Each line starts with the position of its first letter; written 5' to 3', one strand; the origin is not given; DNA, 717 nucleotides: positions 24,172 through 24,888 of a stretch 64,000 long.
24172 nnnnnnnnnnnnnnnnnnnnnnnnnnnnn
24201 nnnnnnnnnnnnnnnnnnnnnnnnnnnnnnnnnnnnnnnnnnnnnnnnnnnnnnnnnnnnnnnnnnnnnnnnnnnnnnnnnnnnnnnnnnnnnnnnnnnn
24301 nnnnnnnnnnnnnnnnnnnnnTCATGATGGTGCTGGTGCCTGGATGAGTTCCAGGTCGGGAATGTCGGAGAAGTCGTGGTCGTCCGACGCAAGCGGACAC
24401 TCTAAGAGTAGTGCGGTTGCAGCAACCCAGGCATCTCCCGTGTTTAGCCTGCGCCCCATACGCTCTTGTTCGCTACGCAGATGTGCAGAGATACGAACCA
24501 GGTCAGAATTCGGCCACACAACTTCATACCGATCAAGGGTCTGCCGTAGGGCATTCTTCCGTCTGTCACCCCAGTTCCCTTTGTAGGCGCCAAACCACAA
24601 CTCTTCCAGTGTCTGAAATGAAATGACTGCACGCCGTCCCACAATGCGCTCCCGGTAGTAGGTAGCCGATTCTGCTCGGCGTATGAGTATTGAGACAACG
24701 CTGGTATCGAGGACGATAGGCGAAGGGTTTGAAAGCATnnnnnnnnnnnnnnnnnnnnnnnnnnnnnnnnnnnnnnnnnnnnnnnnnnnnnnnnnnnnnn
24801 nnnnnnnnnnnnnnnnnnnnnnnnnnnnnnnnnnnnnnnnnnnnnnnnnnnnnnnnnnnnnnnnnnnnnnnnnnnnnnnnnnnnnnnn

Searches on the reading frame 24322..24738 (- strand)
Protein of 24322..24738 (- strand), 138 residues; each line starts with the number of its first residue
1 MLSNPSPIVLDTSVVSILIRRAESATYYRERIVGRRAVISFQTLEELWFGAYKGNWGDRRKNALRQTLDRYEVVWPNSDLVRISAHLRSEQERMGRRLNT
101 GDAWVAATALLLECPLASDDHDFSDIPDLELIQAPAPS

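Call 10: search_protein_families(library=pfam, proteins=[window:24322-24738:-])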
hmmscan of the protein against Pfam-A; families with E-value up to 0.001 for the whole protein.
window:24322-24738:- (138 aa): 1 family
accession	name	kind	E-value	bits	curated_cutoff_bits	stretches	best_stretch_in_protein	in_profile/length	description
PF01850.27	PIN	-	6.1e-17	62.8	23.6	1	8-127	1-118/120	PIN domain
